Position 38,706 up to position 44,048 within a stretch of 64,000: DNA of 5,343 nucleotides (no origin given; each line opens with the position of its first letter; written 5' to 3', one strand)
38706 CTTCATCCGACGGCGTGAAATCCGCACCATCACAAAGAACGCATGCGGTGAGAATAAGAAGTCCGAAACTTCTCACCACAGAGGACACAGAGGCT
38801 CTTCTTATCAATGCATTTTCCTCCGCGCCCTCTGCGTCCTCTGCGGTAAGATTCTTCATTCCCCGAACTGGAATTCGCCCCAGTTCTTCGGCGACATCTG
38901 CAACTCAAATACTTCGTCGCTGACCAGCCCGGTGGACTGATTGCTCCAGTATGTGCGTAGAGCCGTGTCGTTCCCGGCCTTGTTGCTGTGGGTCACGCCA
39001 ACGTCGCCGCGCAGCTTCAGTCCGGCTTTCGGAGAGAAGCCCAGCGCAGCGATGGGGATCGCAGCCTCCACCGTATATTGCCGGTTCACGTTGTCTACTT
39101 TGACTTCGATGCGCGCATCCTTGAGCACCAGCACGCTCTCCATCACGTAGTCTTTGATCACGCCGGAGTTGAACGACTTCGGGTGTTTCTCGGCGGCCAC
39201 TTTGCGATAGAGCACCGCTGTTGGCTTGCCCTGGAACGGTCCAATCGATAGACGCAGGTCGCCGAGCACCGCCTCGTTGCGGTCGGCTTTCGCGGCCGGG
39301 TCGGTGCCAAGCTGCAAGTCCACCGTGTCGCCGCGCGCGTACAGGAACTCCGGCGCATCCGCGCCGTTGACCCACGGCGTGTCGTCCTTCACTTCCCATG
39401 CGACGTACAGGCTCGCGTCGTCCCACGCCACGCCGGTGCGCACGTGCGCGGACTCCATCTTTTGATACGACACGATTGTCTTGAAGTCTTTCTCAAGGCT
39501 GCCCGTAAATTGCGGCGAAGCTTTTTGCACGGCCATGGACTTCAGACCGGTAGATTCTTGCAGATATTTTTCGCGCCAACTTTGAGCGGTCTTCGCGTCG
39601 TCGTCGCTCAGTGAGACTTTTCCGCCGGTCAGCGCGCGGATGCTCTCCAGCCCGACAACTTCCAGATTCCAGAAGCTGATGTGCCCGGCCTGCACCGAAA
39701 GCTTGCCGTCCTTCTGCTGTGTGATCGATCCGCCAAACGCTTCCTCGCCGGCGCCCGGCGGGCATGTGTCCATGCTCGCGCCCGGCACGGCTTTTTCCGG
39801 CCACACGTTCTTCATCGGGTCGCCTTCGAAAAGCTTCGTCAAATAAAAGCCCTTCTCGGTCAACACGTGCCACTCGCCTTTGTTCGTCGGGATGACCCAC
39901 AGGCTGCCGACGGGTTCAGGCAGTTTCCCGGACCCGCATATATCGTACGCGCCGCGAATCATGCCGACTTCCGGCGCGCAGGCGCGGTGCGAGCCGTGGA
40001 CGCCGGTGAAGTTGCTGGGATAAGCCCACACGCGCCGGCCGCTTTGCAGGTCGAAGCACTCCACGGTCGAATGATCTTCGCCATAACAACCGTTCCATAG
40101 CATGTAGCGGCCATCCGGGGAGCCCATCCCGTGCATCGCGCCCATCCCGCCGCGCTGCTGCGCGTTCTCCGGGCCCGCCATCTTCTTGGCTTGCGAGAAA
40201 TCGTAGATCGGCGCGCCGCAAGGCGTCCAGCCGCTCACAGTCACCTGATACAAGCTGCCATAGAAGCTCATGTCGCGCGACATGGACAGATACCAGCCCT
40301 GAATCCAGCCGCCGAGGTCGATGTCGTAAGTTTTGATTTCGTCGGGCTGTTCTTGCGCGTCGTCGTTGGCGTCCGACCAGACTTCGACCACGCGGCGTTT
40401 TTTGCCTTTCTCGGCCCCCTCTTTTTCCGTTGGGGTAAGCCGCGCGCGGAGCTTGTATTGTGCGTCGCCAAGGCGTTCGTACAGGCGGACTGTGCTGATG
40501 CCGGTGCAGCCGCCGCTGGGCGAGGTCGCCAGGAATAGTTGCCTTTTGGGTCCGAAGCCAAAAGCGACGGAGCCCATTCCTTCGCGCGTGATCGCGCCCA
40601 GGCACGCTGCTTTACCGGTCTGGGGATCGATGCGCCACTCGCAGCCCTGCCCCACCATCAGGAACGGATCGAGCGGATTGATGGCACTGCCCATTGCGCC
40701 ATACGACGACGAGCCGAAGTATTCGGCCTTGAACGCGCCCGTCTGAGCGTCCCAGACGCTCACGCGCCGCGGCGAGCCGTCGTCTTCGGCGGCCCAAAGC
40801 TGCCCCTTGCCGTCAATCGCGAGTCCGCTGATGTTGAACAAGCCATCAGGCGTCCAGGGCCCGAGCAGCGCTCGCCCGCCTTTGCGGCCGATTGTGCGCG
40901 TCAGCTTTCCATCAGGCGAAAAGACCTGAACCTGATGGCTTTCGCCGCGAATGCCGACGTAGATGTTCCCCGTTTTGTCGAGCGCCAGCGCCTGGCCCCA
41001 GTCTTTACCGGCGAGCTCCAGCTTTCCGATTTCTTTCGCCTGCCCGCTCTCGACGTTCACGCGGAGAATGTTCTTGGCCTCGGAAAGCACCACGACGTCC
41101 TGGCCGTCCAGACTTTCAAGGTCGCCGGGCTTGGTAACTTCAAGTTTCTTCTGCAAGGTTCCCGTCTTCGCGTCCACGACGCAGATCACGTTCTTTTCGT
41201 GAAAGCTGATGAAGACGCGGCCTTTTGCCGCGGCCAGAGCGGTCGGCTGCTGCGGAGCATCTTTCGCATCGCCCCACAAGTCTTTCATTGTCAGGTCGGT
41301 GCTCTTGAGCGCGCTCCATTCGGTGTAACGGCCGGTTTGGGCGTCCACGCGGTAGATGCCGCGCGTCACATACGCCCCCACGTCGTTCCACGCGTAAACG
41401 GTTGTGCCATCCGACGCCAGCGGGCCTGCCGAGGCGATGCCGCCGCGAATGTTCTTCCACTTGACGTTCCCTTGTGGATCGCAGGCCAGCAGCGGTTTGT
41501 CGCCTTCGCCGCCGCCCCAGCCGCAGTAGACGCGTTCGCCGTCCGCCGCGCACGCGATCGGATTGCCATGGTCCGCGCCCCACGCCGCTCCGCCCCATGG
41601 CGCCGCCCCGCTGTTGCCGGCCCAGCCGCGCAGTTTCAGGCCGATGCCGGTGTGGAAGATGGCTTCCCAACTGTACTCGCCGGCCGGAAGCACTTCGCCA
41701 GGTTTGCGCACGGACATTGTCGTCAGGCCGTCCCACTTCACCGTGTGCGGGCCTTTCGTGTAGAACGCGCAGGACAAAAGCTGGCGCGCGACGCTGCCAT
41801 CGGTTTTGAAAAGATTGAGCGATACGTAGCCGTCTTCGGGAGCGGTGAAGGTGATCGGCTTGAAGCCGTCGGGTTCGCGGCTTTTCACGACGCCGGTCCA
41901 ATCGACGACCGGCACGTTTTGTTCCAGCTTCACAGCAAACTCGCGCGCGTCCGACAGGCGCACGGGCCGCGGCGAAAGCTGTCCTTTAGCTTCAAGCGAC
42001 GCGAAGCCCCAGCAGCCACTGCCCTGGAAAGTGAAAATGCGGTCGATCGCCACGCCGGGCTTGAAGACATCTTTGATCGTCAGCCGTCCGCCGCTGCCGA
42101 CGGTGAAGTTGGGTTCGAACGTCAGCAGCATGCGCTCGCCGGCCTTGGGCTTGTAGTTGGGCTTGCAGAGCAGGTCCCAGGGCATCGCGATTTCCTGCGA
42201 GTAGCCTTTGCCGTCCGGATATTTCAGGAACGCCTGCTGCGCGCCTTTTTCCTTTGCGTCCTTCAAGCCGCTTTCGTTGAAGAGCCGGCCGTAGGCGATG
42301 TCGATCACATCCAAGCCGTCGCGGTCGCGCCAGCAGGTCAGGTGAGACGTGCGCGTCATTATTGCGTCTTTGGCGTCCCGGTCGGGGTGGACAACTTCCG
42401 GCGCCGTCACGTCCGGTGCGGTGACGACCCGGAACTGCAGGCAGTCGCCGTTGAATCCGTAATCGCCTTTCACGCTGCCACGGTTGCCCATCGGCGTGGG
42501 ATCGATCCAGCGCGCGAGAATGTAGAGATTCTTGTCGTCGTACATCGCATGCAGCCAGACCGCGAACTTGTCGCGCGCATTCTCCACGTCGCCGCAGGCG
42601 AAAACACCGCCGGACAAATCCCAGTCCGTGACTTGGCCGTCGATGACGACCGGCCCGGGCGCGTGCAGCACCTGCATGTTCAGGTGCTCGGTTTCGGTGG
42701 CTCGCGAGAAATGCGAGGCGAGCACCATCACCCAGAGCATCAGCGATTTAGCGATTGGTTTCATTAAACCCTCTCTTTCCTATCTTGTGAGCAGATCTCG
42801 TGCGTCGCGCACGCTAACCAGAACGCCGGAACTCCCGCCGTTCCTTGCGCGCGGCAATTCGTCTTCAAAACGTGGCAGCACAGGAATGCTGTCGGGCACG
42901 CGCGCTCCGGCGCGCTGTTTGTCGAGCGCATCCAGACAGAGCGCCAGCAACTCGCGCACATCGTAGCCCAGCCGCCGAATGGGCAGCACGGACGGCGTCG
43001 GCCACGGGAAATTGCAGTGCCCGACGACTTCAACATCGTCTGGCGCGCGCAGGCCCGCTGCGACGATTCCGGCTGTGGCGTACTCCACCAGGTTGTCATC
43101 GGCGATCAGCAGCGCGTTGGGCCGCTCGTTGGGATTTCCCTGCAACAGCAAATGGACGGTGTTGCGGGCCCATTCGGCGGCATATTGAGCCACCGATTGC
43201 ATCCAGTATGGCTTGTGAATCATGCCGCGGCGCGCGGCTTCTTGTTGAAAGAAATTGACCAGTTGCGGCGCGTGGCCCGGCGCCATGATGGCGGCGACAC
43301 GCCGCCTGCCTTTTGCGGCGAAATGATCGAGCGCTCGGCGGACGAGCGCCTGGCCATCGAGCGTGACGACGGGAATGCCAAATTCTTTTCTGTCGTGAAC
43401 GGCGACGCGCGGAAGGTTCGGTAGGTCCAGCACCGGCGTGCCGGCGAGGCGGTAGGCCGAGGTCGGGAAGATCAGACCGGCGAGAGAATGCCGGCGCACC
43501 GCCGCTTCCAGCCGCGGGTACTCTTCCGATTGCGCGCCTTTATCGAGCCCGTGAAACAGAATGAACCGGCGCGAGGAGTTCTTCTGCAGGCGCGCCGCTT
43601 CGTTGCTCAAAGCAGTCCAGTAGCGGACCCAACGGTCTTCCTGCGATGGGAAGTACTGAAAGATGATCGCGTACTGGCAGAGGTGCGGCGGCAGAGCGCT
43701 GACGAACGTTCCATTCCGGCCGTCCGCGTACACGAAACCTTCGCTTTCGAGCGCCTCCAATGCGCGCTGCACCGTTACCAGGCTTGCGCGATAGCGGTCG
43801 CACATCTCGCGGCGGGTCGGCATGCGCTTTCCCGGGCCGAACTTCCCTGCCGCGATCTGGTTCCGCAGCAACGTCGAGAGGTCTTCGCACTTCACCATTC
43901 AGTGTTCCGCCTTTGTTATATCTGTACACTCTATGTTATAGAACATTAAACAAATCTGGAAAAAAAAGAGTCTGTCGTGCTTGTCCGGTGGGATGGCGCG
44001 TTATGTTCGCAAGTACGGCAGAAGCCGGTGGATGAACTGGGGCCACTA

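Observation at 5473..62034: About 13 families of mostly heptameric tandem 'word' repeats fill nearly every intergenic gap, often as inverted arms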

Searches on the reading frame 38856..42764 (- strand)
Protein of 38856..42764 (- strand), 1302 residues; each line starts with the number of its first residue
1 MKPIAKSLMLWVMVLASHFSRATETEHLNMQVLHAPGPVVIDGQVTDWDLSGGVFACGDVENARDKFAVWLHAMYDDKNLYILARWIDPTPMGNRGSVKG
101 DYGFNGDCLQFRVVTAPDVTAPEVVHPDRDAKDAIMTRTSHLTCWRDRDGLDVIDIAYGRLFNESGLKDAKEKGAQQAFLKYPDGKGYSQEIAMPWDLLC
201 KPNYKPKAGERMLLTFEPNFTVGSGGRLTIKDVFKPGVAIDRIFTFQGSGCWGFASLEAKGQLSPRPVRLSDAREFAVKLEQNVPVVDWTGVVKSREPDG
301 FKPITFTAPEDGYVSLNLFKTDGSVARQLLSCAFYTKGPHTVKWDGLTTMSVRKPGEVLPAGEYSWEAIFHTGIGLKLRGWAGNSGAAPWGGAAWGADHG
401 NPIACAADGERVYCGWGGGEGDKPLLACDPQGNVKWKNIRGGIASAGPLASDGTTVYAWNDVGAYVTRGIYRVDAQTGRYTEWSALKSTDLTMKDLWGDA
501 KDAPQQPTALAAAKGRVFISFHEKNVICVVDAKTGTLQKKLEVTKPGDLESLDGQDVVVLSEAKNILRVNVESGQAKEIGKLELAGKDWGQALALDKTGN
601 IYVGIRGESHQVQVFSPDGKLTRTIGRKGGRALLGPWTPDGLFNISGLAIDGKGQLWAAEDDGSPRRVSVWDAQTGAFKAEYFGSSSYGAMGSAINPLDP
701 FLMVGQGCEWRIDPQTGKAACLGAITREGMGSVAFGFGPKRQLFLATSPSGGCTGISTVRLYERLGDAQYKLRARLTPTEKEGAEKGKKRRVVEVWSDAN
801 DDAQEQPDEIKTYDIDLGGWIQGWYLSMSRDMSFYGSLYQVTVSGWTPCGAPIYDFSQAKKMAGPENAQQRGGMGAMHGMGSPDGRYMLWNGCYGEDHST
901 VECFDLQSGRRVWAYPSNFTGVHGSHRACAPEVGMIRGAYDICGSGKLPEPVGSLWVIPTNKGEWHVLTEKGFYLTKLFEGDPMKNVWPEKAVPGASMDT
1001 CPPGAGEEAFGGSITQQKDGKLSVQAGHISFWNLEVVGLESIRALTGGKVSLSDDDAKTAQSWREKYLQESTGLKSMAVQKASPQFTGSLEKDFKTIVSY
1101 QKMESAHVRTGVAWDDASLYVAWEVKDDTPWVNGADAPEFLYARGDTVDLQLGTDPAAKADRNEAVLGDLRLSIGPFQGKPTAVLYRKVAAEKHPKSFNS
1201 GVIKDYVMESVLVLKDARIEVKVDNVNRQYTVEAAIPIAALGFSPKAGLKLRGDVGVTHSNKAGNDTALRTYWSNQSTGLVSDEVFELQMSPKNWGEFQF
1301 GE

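Call 19: search_protein_families(library=pfam, max_evalue=0.01, proteins=[window:38856-42764:-])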
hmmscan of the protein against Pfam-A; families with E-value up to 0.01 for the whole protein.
window:38856-42764:- (1302 aa): 4 families
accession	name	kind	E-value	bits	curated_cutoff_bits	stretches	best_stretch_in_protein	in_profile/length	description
PF13360.13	PQQ_2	-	1e-06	29.1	27.6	1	421-575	81-228/233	Outer membrane protein assembly factor BamB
PF06452.16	CBM9_1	-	1.4e-06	28.8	23.4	1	1108-1266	33-157/185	Carbohydrate family 9 binding domain-like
PF09459.16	EB_dh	-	0.00089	19.8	33.3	0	64-102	27-55/236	Ethylbenzene dehydrogenase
PF08450.18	SGL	-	0.0084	16.2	26.3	0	593-625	189-220/246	SMP-30/Gluconolactonase/LRE-like region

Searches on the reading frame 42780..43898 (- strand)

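Call 19: search_protein_families(library=pfam, max_evalue=0.01, proteins=[window:42780-43898:-])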
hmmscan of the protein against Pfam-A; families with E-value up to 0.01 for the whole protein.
window:42780-43898:- (372 aa): 4 families
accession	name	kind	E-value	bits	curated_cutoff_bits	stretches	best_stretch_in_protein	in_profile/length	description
PF00392.27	GntR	-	3.2e-13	49.6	27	1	9-66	7-64/64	Bacterial regulatory proteins, gntR family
PF13377.12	Peripla_BP_3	-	2.9e-11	44.1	26.5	1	191-327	2-150/167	Periplasmic binding protein-like domain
PF14502.12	HTH_41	-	1.8e-07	30.9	25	1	23-66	3-48/48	Helix-turn-helix domain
PF25213.1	HVO_A0261_N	-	0.0022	18.3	35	1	28-60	26-58/86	HVO_A0261 N-terminal domain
